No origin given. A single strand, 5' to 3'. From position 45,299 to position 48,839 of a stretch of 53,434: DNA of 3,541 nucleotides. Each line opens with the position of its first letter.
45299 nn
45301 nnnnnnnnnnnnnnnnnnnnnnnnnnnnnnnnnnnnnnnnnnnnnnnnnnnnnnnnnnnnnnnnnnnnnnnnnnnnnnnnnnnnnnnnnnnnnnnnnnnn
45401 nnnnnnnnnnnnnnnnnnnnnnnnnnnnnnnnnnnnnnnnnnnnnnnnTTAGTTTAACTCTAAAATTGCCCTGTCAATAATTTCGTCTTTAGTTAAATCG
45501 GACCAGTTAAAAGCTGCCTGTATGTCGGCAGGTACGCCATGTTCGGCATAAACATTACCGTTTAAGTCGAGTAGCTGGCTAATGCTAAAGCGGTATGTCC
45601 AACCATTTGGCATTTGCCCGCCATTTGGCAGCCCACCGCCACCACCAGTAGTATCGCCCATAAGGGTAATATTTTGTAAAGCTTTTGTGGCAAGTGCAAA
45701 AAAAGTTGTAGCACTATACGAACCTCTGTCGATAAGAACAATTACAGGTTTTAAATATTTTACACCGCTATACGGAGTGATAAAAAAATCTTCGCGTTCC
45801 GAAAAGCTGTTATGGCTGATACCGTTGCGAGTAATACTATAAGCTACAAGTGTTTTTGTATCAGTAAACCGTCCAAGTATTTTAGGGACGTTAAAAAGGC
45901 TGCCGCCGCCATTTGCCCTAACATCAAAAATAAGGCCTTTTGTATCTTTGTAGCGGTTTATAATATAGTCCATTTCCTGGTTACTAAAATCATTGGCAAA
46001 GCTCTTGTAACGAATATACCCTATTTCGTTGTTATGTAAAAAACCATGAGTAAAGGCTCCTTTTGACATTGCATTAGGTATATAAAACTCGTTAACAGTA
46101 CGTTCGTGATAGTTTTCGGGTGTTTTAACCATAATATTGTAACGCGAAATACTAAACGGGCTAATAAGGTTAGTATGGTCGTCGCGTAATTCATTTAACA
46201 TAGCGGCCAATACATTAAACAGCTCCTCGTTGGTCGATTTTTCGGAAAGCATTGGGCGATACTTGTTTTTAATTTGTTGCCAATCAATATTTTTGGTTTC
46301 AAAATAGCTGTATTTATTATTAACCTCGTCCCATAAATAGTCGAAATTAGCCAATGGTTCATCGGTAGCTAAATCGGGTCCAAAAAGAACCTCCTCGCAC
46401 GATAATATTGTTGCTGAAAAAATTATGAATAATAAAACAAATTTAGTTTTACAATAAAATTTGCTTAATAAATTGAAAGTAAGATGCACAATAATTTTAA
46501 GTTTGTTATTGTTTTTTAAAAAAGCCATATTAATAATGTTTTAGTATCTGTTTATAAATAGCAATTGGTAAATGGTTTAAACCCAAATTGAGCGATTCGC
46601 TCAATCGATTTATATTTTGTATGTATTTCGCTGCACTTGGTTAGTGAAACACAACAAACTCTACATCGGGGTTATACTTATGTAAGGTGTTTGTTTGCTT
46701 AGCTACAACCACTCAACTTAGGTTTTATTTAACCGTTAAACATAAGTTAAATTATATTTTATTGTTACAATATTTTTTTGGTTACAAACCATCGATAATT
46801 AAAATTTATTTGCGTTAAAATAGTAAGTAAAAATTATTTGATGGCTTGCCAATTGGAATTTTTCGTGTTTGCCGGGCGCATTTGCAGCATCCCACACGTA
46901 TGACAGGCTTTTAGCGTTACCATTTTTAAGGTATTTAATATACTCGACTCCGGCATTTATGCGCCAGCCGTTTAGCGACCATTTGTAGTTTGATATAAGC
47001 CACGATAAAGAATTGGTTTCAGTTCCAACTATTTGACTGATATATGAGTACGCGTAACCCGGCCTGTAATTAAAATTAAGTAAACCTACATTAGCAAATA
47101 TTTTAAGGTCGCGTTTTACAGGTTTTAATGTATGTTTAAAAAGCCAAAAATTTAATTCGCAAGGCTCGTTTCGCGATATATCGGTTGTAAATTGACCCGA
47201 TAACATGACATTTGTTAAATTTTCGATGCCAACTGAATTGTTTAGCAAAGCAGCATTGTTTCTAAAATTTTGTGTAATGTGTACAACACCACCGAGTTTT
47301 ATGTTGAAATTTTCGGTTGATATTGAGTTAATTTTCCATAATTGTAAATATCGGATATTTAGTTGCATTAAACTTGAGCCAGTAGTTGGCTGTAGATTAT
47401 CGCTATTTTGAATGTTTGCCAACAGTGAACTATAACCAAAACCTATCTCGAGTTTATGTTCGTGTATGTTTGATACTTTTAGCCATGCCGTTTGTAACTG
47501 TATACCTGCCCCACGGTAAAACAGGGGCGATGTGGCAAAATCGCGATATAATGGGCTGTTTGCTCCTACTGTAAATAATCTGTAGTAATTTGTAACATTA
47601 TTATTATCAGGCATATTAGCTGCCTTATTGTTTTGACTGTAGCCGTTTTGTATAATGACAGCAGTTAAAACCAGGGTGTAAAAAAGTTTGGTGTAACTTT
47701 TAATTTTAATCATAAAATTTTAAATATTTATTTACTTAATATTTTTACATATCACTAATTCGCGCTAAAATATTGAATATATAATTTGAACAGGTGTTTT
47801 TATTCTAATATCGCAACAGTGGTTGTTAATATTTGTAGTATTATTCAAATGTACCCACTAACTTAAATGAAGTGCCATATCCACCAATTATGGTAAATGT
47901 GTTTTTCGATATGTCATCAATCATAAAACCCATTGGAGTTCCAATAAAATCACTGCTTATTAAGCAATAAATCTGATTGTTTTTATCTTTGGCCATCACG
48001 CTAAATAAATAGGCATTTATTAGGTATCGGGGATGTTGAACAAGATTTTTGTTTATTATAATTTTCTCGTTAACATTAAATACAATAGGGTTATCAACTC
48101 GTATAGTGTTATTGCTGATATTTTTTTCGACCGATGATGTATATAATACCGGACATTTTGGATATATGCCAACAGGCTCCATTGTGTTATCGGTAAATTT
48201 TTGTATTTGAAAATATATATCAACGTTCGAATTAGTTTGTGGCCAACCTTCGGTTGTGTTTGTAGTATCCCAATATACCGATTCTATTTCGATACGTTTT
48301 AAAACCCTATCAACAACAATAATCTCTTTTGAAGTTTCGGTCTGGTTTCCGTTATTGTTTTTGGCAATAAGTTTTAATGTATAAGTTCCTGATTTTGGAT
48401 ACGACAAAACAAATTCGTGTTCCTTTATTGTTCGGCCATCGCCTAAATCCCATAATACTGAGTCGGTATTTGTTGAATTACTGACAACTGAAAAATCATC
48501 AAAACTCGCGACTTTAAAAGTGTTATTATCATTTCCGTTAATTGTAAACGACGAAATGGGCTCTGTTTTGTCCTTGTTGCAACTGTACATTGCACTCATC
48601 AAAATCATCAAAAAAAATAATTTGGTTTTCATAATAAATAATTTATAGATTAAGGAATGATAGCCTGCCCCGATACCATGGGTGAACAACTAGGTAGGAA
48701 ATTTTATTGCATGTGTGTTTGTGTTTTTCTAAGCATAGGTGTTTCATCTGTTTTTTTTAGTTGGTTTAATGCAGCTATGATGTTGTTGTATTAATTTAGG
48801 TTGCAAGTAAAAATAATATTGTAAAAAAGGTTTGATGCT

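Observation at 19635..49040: Dispersed 142-143 nt three-hairpin intergenic repeat family (6 full + 3 partial copies in 30 kb)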

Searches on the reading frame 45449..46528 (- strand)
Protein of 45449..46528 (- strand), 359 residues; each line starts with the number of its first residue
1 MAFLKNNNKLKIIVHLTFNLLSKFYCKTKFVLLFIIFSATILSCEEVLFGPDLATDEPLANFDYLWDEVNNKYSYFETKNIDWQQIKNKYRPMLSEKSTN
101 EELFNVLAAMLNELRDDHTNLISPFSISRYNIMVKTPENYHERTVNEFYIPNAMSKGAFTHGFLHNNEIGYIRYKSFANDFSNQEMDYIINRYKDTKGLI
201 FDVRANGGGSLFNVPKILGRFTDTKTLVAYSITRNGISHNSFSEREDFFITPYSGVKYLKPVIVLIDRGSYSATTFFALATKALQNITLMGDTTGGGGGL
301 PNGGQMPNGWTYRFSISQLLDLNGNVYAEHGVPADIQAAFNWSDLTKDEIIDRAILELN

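Call 9: search_protein_families(library=pfam, proteins=[window:45449-46528:-])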
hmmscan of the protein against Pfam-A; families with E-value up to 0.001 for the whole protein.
window:45449-46528:- (359 aa): 2 families
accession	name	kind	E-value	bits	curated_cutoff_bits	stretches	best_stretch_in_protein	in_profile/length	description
PF03572.23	Peptidase_S41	-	1.9e-30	106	24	1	169-337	2-164/165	Peptidase family S41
PF14684.11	Tricorn_C1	-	2.8e-14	53.2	24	1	56-111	3-58/59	Tricorn protease C1 domain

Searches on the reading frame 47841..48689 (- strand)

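Call 28: search_protein_families(library=pfam, proteins=[window:47841-48689:-])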
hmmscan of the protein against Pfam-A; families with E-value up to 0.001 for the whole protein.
window:47841-48689:- (282 aa): 3 families
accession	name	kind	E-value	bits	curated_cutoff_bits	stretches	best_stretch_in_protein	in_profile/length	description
PF18911.6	PKD_4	-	2.5e-09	37.5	27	1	60-121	19-80/85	PKD domain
PF00801.26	PKD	-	1.7e-07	31.6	23.5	1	72-120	26-76/80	PKD domain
PF13754.12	Big_3_4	-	9.7e-05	22.7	27.3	1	95-169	28-102/106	Domain of unknown function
